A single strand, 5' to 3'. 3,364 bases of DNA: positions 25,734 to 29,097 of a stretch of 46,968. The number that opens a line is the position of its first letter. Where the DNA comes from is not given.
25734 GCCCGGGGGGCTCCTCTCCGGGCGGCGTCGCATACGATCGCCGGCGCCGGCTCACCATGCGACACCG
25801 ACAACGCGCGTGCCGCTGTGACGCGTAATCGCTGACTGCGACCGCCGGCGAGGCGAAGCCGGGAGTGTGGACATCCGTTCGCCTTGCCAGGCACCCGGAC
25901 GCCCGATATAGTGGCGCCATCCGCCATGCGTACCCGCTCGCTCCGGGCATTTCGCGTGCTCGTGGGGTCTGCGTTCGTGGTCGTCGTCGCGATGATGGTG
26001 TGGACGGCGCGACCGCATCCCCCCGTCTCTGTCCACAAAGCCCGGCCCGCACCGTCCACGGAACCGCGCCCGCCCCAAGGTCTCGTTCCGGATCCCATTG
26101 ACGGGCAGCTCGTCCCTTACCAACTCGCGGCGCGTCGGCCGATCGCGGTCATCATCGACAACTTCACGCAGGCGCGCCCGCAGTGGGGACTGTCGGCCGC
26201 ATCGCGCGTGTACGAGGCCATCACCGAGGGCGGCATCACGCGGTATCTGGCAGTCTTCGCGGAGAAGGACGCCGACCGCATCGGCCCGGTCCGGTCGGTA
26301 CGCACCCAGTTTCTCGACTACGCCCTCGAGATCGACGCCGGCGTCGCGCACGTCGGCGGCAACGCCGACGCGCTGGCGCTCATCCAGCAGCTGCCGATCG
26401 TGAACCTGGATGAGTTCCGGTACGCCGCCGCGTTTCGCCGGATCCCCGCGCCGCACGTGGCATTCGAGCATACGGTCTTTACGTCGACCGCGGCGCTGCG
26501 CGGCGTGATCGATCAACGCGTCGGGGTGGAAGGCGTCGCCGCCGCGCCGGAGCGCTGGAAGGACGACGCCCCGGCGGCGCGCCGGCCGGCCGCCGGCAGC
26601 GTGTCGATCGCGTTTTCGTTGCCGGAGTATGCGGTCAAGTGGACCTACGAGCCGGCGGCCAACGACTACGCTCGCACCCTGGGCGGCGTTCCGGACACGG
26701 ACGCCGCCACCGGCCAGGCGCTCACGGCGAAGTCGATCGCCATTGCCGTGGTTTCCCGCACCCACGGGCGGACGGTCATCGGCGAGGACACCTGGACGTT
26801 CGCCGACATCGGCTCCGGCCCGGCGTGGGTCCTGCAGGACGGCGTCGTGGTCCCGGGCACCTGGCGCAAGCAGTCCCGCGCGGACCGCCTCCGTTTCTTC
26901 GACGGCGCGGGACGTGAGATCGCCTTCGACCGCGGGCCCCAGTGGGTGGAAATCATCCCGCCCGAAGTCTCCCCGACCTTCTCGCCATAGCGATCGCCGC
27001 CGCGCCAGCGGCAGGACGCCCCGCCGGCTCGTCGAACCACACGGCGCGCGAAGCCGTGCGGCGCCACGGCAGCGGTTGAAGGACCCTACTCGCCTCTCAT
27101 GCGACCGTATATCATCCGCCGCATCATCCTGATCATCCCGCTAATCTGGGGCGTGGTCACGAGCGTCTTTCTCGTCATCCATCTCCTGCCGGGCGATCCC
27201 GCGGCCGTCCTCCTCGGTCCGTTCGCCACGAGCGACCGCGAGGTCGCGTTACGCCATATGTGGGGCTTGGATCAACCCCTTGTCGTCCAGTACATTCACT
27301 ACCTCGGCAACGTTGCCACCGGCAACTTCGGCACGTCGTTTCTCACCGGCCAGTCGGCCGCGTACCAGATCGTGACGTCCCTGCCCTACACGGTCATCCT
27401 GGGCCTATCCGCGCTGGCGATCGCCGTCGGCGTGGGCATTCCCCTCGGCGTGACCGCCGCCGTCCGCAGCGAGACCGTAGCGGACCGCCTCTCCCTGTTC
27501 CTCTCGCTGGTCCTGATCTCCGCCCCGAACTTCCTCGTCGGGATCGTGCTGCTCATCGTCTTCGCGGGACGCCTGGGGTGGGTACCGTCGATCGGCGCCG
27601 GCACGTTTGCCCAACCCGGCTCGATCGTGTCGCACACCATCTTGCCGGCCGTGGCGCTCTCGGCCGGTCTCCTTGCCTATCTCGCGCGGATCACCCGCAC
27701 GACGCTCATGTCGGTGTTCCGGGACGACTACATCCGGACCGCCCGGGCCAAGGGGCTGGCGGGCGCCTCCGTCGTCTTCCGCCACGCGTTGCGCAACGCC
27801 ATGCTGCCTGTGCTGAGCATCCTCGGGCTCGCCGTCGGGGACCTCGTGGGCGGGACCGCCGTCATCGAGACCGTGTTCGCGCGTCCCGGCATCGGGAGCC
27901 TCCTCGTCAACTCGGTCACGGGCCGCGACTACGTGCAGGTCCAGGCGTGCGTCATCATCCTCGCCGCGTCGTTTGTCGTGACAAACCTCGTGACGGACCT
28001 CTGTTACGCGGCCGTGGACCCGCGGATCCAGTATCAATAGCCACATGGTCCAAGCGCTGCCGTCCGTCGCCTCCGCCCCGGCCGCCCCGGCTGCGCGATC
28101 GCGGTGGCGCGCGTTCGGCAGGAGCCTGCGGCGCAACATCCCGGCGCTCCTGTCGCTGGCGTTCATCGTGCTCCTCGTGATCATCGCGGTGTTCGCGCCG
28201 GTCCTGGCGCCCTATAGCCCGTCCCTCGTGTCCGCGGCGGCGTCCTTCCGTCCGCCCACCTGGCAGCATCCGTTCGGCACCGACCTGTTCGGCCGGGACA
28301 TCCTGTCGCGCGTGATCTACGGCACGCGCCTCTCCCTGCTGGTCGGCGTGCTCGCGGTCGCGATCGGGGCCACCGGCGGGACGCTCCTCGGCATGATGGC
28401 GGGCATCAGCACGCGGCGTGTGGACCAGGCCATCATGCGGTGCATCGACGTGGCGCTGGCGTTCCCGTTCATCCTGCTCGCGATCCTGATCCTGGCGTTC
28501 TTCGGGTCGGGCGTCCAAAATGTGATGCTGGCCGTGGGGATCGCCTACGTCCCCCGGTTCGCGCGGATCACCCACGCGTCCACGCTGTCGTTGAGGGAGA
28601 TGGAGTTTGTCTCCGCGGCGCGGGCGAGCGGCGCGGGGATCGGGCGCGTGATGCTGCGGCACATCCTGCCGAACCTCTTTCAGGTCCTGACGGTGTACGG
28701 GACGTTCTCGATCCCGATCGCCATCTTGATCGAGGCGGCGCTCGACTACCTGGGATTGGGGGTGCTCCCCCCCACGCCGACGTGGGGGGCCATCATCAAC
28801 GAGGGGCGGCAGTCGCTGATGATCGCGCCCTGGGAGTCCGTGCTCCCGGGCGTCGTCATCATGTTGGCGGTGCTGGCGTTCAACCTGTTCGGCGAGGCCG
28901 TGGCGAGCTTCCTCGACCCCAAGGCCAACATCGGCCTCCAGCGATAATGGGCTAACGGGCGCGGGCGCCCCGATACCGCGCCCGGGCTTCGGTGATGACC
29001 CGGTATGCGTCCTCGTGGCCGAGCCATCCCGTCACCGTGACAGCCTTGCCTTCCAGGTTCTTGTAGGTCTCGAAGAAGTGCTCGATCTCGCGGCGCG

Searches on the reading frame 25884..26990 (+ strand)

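Call 61: search_protein_families(library=pfam, proteins=[window:25884-26990:+])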
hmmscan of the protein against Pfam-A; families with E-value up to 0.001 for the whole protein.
window:25884-26990:+ (368 aa): 2 families
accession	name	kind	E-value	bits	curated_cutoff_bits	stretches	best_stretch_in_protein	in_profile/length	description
PF11258.13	DUF3048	-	1e-34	120.2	25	1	77-212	7-145/148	Protein of unknown function (DUF3048) N-terminal domain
PF17479.7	DUF3048_C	-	2.5e-19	70.2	25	1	242-355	3-114/114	Protein of unknown function (DUF3048) C-terminal domain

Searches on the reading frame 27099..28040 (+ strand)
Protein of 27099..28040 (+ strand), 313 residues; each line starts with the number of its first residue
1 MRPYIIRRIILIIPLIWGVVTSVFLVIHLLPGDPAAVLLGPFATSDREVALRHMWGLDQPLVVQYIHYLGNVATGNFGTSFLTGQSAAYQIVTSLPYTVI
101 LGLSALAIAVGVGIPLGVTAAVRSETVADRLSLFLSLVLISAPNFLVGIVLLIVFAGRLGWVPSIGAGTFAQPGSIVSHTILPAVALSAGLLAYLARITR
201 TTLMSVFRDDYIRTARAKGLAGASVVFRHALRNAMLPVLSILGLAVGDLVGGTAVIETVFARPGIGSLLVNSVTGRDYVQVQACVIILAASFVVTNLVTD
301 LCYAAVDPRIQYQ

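Call 61: search_protein_families(library=pfam, proteins=[window:27099-28040:+])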
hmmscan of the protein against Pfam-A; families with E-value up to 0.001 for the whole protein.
window:27099-28040:+ (313 aa): 2 families
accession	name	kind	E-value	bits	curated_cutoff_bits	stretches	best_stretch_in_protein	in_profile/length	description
PF00528.27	BPD_transp_1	-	1.8e-36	126.1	26.4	1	113-311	1-183/184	Binding-protein-dependent transport system inner membrane component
PF19300.4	BPD_transp_1_N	-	2.7e-10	40.8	23.8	1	3-98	3-110/114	Binding-prot-dependent transport system membrane comp, N-term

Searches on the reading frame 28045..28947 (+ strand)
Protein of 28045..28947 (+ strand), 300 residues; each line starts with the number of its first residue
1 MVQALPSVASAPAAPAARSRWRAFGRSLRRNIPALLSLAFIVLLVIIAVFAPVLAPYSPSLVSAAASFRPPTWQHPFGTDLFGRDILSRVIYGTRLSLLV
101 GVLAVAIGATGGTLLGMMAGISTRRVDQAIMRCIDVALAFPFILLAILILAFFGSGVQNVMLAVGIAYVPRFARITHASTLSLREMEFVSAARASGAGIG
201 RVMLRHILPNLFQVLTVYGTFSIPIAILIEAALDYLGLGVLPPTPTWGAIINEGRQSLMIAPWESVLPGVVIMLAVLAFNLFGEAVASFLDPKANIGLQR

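Call 61: search_protein_families(library=pfam, proteins=[window:28045-28947:+])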
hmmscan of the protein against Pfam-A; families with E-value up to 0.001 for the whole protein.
window:28045-28947:+ (300 aa): 2 families
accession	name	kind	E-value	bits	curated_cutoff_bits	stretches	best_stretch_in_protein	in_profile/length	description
PF00528.27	BPD_transp_1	-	7e-26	91.5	26.4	1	112-294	1-182/184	Binding-protein-dependent transport system inner membrane component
PF12911.12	OppC_N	-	5.7e-11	42.6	23.9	1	19-71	1-53/53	N-terminal TM domain of oligopeptide transport permease C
